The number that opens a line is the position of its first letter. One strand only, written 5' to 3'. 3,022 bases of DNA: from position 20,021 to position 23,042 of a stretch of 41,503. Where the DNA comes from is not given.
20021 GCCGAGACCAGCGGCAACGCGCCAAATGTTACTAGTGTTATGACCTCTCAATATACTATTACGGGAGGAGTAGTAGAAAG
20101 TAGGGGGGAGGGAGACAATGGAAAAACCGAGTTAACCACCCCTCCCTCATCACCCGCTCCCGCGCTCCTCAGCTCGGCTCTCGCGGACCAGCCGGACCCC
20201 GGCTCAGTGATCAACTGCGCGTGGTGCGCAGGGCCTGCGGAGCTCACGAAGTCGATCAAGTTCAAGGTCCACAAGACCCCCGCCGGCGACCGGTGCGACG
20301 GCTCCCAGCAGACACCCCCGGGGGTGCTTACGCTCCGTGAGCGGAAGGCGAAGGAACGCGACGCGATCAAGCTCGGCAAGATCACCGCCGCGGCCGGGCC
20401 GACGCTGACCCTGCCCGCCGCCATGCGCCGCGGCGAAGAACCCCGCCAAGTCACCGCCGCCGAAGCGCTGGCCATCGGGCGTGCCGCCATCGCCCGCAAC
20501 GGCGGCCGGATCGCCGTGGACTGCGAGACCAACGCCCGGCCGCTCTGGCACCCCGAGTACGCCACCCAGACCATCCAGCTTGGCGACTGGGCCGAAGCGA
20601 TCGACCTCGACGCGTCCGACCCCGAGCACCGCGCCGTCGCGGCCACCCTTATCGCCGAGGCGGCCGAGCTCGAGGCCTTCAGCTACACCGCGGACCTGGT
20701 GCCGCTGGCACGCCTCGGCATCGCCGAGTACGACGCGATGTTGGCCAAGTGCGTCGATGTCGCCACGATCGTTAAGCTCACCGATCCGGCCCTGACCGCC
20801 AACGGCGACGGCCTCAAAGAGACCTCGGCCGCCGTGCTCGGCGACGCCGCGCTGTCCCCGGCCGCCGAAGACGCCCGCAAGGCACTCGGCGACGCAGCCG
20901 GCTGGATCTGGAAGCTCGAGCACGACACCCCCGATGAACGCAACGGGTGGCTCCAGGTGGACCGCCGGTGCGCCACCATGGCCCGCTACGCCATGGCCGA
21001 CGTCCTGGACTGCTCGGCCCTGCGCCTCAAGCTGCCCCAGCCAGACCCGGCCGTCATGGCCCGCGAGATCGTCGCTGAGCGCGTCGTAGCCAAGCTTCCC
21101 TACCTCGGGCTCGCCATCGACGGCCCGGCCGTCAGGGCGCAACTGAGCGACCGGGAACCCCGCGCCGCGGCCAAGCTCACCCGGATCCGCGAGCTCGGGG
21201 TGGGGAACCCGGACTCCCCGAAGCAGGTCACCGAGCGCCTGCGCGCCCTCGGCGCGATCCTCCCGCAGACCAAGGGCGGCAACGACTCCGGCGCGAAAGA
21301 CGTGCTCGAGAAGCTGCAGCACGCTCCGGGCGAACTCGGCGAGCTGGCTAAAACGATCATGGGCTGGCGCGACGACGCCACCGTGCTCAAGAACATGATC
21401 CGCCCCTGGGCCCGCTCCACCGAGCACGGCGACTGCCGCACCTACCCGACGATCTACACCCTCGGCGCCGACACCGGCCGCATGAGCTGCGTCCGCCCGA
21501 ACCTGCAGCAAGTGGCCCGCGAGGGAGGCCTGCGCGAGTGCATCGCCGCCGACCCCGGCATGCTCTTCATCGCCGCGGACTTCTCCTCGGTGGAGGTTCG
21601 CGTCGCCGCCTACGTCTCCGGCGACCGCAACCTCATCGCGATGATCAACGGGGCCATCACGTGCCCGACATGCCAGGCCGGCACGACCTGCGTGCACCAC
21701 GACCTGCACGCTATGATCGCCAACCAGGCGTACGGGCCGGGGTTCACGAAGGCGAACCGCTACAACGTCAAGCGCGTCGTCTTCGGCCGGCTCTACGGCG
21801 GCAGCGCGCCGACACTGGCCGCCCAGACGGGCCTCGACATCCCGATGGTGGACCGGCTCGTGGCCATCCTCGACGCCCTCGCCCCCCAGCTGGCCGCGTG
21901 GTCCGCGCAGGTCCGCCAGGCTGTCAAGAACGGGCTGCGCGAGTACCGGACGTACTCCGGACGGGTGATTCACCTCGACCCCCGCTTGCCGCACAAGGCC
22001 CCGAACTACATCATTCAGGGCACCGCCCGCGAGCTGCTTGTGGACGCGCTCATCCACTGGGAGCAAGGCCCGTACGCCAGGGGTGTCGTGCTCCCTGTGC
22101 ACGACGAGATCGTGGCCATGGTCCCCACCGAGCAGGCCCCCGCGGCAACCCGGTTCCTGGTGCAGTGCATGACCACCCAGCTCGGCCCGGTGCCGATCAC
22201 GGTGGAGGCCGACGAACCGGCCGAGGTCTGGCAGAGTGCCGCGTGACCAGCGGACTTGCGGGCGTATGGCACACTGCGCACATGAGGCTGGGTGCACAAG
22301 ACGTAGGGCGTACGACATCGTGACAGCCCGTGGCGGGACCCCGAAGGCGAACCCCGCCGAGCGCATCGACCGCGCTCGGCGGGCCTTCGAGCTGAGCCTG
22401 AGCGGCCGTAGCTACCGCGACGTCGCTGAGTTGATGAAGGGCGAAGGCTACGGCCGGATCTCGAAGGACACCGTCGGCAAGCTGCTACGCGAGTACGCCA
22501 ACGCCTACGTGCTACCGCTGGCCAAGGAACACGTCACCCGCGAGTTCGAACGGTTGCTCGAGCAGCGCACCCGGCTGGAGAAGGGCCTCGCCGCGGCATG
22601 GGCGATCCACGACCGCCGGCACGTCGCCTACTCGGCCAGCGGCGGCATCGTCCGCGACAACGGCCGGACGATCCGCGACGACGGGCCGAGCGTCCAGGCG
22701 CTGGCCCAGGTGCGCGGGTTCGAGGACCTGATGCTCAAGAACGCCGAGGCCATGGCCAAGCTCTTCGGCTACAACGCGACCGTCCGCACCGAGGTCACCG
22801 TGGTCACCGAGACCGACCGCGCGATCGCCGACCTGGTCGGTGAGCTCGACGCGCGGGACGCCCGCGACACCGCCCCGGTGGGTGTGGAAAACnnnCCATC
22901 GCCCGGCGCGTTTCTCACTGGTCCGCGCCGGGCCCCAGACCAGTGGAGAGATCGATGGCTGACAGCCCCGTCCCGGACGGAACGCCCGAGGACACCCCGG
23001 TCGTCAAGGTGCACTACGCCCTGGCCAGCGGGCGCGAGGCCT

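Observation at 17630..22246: Primase-polymerase, SF3 helicase, proofreading exonuclease and PolA polymerase in one 1538-codon ORF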

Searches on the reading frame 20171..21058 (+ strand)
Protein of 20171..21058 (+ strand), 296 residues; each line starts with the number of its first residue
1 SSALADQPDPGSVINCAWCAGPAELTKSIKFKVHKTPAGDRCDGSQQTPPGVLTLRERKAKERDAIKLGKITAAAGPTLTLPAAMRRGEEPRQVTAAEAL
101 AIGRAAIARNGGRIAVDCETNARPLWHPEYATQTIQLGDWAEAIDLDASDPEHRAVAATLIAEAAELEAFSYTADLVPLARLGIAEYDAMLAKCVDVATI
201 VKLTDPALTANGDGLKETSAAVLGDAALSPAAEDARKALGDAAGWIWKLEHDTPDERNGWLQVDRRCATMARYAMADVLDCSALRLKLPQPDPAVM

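Call 48: search_protein_families(library=pfam, alignment_id=A5, max_evalue=0.01)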
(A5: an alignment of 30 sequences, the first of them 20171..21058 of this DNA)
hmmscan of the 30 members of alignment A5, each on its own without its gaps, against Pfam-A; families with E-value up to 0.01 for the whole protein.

A. member 1, window:20171-21058:+ (296 aa): 0 families

B. families by the number of members that match (of 30 scanned): 1 family
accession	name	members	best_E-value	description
PF01612.26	DNA_pol_A_exo1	12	7e-09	3'-5' exonuclease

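Call 53: predict_structure(alignment_id=A5)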
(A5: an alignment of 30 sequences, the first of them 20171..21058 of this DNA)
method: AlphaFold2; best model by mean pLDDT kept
length: 296 residues; sequences in the alignment: 30
mean_pLDDT: 95.4   pTM: 0.87
mean pLDDT of the five models: 95.4, 94.3, 93.7, 93.4, 93.4
residues with pLDDT >= 90: 271; 70-90: 22; 50-70: 3; < 50: 0
segments of 3 or more residues with pLDDT < 50: none
pLDDT, mean of each block of 10 residues (from residue 1): 79 97 97 97 96 93 95 98 98 99 99 98 93 98 99 99 98 96 98 96 85 90 97 98 96 95 98 98 95 85
secondary structure, 60 per line:
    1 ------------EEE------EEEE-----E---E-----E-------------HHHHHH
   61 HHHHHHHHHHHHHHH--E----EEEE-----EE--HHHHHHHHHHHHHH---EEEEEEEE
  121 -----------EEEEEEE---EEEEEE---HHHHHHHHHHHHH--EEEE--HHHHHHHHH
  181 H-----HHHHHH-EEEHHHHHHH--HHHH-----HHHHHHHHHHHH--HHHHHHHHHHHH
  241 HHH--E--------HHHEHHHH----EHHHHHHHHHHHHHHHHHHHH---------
elements in order: E13-15 E22-25 H55-75 E83-86 H96-109 E113-120 E132-138 E142-147 H151-163 E166-169 H172-181 H187-192 E194-196 H197-203 H206-209 H215-226 H229-243 H259-262 H268-287

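Call 55: fold_search(model_id=the predicted structure, library=pdb)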
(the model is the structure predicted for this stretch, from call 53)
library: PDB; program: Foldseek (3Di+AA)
matches with E <= 10: 323; with E <= 0.001: 0
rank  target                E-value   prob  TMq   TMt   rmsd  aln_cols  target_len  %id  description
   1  7mpl_M                2.7e-03  1.00  0.33  0.46   7.7       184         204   18  Bartonella henselae NrnC bound to pGG (released 2021-09-15)
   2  9f7j                  3.2e-03  1.00  0.34  0.49   6.2       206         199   16  Rhodococcus diDNase in apo state (released 2024-12-04)
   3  7mpl_A                3.2e-03  1.00  0.32  0.44   7.7       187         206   18  Bartonella henselae NrnC bound to pGG (released 2021-09-15)
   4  7r0t                  3.4e-03  1.00  0.42  0.43   6.9       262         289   18  Crystal structure of exonuclease ExnV1 (released 2022-11-02)
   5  7mpl_C                3.6e-03  1.00  0.32  0.44   7.7       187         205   18  Bartonella henselae NrnC bound to pGG (released 2021-09-15)
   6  7jw2_B                5.3e-03  0.95  0.30  0.37   8.8       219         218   11  Crystal structure of Aedes aegypti Nibbler EXO domain (released 2021-01-20)
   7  7jw2_A                6.7e-03  0.99  0.36  0.46   6.8       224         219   14  Crystal structure of Aedes aegypti Nibbler EXO domain (released 2021-01-20)
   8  9f7d_A                7.9e-03  1.00  0.36  0.49   6.7       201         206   17  Rhodococcus diDNase bound to deoxy-pGG (released 2024-12-04)
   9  5c0x_K                1.1e-02  1.00  0.37  0.32   6.6       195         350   14  Structure of a 12-subunit nuclear exosome complex bound to structured RNA (released 2015-08-05)
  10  2ajq_F                1.1e-02  0.98  0.33  0.16   8.8       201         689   17  Structure of replicative DNA polymerase provides insigts into the mechanisms for processivity, frameshifting and editi (released 2006-09-26)
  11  9f7l_A                1.7e-02  0.99  0.33  0.47   5.8       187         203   18  Bartonella henselae NrnC bound to deoxy-pGG (released 2024-12-04)
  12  7mqe_E                1.9e-02  1.00  0.36  0.51   6.3       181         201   18  Bartonella henselae NrnC complexed with pAGG. C1 reconstruction. (released 2021-09-15)
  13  1vk0_A                1.9e-02  0.99  0.38  0.52   7.1       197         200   14  X-ray Structure of Gene Product from Arabidopsis Thaliana At5g06450 (released 2004-04-27)
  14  7mqd_A                2.0e-02  1.00  0.34  0.48   5.5       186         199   18  Bartonella henselae NrnC complexed with pAGG. D4 symmetry. (released 2021-09-15)
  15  7mpo_F                2.1e-02  0.99  0.35  0.48   5.3       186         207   18  Bartonella henselae NrnC bound to pAp (released 2021-09-15)
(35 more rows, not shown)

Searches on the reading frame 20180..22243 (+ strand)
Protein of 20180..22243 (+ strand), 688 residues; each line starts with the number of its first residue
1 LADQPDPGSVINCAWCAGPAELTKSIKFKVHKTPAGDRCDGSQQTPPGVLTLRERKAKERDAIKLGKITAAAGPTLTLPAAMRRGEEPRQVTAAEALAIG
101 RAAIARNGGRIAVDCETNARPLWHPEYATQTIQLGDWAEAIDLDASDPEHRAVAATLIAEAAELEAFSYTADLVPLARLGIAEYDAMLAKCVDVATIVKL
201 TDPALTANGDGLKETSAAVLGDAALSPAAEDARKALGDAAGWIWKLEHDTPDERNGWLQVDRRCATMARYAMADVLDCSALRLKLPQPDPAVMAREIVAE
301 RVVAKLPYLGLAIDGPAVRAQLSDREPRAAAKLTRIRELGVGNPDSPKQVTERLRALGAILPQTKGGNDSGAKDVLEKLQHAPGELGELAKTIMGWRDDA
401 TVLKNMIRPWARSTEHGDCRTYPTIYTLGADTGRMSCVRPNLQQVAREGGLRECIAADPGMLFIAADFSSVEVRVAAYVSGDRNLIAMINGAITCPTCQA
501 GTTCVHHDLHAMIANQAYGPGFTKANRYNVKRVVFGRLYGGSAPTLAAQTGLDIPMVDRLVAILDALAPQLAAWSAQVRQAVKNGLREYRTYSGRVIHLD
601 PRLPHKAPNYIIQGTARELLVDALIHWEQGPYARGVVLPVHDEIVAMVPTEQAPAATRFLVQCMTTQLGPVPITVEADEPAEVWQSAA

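Call 43: search_solved_structures(query=window:20180-22243:+, max_evalue=0.001, show_alignments=1)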
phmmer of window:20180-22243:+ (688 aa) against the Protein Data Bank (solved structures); distinct sequences matched with E-value up to 0.001: 71 (the best 60 are shown).
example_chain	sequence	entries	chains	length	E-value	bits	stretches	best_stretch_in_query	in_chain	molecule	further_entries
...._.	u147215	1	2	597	6.4e-20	74.4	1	296-670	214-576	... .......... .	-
5o7t_A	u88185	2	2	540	3.5e-16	62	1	327-686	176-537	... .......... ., thermostable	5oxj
7sxl_A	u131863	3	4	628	3.9e-16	61.8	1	422-666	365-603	Plastid replication-repair enzyme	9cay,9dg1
5dku_A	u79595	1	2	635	4e-16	61.8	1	422-666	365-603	Prex DNA polymerase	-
5dkt_A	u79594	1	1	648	4.2e-16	61.7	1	422-666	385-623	Prex DNA polymerase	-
9qsc_A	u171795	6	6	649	4.2e-16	61.7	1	422-666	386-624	Plastid replication-repair enzyme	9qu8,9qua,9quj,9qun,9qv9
4bwj_A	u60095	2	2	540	8e-16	60.8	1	304-686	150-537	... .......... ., THERMOSTABLE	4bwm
9bps_A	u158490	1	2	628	1e-15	60.5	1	422-666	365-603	Plastid replication-repair enzyme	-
5w6k_A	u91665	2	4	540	1.1e-15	60.4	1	340-686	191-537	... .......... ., thermostable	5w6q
3po4_A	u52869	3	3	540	1.7e-15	59.7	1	327-686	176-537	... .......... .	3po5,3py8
2ktq_A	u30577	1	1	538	1.9e-15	59.6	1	327-686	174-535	PROTEIN (LARGE FRAGMENT OF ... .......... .)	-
4ktq_A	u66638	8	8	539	1.9e-15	59.6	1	327-686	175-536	PROTEIN (LARGE FRAGMENT OF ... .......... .) | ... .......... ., thermostable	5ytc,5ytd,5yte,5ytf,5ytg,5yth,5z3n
1qss_A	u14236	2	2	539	1.9e-15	59.5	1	327-686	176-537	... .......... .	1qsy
1qtm_A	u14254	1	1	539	2e-15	59.5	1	327-686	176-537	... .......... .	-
1jxe_A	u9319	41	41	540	2e-15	59.5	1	327-686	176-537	TAQ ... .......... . | PROTEIN (LARGE FRAGMENT OF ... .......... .) | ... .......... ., thermostable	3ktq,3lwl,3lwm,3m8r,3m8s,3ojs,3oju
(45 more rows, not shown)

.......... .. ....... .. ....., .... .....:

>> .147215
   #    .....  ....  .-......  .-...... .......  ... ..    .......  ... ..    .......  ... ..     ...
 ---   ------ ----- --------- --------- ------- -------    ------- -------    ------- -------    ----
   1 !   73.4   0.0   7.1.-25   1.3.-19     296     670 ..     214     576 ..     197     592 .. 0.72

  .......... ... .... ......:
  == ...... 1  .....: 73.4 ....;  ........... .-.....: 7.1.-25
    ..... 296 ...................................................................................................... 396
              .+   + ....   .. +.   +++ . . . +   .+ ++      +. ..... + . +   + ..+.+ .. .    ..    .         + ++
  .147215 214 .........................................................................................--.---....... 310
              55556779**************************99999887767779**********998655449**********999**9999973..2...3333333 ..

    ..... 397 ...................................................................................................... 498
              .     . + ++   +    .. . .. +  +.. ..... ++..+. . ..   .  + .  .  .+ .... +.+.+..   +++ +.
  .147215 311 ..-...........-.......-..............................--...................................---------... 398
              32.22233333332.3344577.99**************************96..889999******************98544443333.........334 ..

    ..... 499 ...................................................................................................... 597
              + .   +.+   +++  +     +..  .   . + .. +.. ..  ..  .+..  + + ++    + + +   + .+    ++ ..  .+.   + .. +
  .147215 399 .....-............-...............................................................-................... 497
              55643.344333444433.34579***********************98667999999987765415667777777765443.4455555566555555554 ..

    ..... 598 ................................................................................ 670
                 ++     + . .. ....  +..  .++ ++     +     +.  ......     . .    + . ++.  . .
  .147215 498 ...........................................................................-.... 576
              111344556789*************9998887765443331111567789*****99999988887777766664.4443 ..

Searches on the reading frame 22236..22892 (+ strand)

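Call 32: search_protein_families(library=phrogs, proteins=[window:22236-22892:+], max_evalue=0.001)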
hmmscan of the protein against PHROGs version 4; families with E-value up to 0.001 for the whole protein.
window:22236-22892:+ (219 aa): 1 family
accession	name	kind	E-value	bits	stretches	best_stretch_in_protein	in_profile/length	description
phrog_645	-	DNA, RNA and nucleotide metabolism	4e-08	34.6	1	34-206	14-148/196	Rnase E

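Call 79: search_protein_families(library=pfam, proteins=[window:22236-22892:+], max_evalue=0.01)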
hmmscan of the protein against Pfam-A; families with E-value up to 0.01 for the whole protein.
window:22236-22892:+ (219 aa): 0 families
